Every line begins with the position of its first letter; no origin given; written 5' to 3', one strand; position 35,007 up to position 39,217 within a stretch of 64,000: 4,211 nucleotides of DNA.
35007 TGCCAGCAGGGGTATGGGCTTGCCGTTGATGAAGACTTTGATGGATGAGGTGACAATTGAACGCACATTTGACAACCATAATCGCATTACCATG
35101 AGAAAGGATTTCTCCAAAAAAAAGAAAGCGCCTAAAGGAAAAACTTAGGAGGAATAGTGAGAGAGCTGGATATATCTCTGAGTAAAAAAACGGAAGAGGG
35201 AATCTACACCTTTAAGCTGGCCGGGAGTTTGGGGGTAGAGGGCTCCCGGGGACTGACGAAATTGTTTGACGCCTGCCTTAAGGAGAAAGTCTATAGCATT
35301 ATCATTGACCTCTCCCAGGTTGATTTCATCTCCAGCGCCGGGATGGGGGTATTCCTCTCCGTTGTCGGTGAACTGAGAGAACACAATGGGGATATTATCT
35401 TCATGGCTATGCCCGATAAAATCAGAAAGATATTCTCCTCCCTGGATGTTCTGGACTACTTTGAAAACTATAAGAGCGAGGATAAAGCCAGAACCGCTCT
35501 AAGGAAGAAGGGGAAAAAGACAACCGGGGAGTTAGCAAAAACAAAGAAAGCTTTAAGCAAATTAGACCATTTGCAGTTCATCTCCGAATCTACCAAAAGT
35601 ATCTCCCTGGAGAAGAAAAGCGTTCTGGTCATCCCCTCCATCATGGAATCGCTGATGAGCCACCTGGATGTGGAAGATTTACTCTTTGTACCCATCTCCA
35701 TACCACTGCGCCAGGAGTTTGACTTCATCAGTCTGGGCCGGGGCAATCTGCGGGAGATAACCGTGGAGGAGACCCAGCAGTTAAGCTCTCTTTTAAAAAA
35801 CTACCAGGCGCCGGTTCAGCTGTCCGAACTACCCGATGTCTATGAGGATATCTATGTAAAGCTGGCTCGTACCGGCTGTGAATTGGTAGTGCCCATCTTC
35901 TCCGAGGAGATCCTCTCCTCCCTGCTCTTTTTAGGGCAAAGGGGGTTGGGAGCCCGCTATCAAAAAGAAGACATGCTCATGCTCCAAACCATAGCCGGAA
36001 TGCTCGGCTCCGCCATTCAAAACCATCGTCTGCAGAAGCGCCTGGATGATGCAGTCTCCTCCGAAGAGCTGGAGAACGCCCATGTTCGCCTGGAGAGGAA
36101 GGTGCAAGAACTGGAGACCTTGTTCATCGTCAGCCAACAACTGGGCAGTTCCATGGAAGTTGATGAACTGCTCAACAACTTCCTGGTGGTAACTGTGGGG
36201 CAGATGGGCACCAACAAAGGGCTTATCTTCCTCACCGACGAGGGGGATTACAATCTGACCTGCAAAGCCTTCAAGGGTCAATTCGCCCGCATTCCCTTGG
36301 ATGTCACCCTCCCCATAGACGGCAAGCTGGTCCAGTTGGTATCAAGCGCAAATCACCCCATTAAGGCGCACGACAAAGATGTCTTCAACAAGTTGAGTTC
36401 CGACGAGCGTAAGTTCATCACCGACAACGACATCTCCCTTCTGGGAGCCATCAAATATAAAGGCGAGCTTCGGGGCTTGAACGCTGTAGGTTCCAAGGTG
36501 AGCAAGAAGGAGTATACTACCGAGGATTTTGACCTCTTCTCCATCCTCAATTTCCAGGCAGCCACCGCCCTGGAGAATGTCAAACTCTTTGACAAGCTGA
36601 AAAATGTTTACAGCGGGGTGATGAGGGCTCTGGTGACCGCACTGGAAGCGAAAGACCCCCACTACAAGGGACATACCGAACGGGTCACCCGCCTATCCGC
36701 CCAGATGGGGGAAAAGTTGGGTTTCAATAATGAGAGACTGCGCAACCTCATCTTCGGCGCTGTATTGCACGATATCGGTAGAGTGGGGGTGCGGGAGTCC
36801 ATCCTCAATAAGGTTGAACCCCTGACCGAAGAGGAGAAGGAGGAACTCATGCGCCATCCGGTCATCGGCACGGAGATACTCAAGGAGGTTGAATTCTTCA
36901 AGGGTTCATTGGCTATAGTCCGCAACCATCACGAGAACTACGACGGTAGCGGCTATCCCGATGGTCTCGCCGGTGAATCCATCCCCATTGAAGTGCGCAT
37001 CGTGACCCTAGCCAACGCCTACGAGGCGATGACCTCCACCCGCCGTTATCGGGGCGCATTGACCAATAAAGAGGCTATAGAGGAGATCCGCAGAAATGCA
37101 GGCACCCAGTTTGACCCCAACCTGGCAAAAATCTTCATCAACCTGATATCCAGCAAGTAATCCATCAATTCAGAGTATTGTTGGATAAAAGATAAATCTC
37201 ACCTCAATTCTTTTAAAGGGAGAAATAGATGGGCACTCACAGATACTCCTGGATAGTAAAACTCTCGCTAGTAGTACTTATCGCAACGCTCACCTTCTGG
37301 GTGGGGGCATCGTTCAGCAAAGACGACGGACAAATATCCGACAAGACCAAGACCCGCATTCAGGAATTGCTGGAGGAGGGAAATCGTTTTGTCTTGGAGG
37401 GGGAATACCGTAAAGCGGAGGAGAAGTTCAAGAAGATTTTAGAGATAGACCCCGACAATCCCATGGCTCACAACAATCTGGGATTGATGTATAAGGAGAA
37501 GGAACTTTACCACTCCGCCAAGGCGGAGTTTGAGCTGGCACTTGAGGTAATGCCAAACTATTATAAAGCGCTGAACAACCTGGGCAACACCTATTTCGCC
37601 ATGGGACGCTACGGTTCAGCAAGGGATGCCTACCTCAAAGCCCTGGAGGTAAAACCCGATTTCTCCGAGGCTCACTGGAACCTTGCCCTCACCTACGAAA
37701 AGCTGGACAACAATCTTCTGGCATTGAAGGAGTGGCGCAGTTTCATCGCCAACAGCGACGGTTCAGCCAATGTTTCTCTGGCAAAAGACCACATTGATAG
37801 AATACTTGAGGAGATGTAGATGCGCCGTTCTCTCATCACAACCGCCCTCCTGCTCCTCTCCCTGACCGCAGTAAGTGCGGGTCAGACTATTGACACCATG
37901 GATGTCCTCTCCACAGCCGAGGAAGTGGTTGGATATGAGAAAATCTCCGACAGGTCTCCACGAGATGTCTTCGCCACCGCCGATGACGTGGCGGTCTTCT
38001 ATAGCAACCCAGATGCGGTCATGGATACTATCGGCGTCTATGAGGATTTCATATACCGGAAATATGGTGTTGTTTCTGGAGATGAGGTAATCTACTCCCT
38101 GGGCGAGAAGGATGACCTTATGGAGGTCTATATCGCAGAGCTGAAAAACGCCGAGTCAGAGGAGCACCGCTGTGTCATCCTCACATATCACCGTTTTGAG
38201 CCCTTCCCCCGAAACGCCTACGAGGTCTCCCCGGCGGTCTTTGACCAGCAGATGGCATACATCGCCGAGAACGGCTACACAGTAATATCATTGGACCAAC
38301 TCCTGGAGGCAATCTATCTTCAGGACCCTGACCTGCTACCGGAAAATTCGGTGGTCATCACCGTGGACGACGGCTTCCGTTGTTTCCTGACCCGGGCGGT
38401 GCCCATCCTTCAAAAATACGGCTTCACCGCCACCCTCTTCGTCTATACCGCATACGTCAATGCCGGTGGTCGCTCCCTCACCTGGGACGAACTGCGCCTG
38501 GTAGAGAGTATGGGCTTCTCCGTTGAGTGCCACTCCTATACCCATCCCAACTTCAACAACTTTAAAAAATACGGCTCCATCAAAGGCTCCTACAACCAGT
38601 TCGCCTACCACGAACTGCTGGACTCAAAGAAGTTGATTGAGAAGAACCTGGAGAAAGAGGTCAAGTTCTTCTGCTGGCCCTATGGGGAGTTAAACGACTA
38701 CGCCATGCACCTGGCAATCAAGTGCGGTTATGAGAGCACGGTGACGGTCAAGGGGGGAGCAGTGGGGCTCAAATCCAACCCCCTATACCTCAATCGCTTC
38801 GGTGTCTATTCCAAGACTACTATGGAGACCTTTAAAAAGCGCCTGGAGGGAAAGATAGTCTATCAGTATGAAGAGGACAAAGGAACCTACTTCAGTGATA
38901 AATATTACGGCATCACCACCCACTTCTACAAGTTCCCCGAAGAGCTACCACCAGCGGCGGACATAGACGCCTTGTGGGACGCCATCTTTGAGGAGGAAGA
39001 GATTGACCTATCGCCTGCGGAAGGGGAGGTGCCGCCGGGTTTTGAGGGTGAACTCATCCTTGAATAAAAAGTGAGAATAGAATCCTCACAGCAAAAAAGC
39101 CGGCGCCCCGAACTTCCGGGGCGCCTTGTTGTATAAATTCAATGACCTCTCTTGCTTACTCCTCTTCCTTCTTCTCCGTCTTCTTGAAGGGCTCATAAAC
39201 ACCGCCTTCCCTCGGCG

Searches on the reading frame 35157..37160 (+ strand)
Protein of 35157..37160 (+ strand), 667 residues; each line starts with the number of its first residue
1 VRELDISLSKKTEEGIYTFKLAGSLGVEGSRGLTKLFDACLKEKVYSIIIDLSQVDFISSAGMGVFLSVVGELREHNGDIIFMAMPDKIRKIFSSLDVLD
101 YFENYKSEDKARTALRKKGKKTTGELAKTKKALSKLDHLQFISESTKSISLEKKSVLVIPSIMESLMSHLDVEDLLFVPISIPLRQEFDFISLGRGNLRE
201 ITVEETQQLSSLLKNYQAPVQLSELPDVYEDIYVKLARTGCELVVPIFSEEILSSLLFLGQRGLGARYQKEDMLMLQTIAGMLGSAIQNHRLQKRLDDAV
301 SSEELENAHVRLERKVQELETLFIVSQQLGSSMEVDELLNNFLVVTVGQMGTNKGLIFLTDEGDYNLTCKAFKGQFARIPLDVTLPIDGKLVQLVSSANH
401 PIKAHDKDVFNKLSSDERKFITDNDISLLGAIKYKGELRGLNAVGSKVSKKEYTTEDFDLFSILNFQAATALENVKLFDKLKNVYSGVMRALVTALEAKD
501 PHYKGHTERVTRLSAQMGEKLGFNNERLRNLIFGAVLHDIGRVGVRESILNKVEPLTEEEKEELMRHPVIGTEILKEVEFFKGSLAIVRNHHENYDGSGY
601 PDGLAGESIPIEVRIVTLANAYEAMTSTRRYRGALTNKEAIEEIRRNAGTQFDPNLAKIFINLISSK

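Call 3: search_protein_families(library=pfam, proteins=[window:35157-37160:+], max_evalue=0.1)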
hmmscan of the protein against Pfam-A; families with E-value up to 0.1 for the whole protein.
window:35157-37160:+ (667 aa): 7 families
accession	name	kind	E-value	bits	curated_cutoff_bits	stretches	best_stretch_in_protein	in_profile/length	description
PF13487.12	HD_5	-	4.1e-38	131.2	27.2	1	492-656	3-170/170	HD domain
PF01966.28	HD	-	4e-20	72.7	22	1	505-625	3-116/116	HD domain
PF01740.26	STAS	-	4.3e-13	49.4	22.6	1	9-111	3-106/106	STAS domain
PF13492.12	GAF_3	-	3.5e-08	34.3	27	1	335-474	2-129/129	GAF domain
PF13466.11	STAS_2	-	3.3e-07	30.8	29.2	1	20-96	2-77/80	STAS domain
PF13185.12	GAF_2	-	0.026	15.2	28.6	0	240-288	89-136/136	GAF domain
PF21040.3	CEP104-like_TOG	-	0.04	14.6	24.3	0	440-538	30-130/208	Centrosomal protein CEP104-like, TOG domain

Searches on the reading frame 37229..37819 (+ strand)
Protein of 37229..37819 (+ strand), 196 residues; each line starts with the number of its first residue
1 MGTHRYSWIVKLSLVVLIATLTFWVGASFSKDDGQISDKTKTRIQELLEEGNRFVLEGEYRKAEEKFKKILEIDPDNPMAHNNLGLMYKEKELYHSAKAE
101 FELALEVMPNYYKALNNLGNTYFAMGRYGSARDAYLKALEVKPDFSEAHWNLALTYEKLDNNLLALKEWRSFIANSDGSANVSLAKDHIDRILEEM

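Call 3: search_protein_families(library=pfam, proteins=[window:37229-37819:+], max_evalue=0.1)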
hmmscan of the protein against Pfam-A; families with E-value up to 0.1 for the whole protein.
window:37229-37819:+ (196 aa): 23 families
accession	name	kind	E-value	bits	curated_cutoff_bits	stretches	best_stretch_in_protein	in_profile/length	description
PF13414.12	TPR_11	-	1.4e-22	79.5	26.8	3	119-159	1-41/42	TPR repeat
PF07719.23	TPR_2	-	6.2e-20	70.1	27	3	113-144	2-33/34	Tetratricopeptide repeat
PF00515.34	TPR_1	-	2.6e-19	68.6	27.8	3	113-145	2-34/34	Tetratricopeptide repeat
PF13431.12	TPR_17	-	1.7e-16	59.5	24.4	3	67-97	2-32/34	Tetratricopeptide repeat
PF13181.12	TPR_8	-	5.3e-16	57.8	25.7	2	112-144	1-33/34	Tetratricopeptide repeat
PF13432.12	TPR_16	-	3.3e-12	47.1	32.7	2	117-169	2-53/65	Tetratricopeptide repeat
PF14559.12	TPR_19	-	4.5e-12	46.6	25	2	94-149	7-62/68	Tetratricopeptide repeat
PF13424.12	TPR_12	-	6.3e-11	42.7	30.1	1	80-142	5-75/77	Tetratricopeptide repeat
PF13428.12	TPR_14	-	1e-09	38.5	23.5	2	115-153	4-42/44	Tetratricopeptide repeat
PF13374.12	TPR_10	-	1.8e-07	31.4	27.5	1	114-141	4-31/42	Tetratricopeptide repeat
PF13176.12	TPR_7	-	2.8e-07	30.5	27.9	1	114-146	1-33/36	Tetratricopeptide repeat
PF24575.1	TPR_Slam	-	7.1e-06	26.8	35.2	1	56-101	59-104/104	Surface lipoprotein assembly modifier, N-terminal TPR repeats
PF23914.1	TPR_CcmH_CycH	-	1.5e-05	25.4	42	1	58-110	101-153/158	Cytochrome c-type biogenesis protein H TPR domain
PF13371.12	TPR_9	-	8.1e-05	23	35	0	59-109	10-60/73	Tetratricopeptide repeat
PF13174.12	TPR_6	-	0.00011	23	26.3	0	117-140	5-28/33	Tetratricopeptide repeat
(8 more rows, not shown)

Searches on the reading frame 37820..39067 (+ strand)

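Call 3: search_protein_families(library=pfam, proteins=[window:37820-39067:+], max_evalue=0.1)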
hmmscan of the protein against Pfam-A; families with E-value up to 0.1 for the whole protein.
window:37820-39067:+ (415 aa): 2 families
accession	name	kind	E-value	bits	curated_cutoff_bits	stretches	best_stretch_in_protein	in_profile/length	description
PF01522.26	Polysacc_deac_1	-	4.7e-25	88.4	23.1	1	174-305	5-122/124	Polysaccharide deacetylase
PF10096.14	DUF2334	-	0.034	14.2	26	1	192-261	20-94/203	Uncharacterized protein conserved in bacteria (DUF2334)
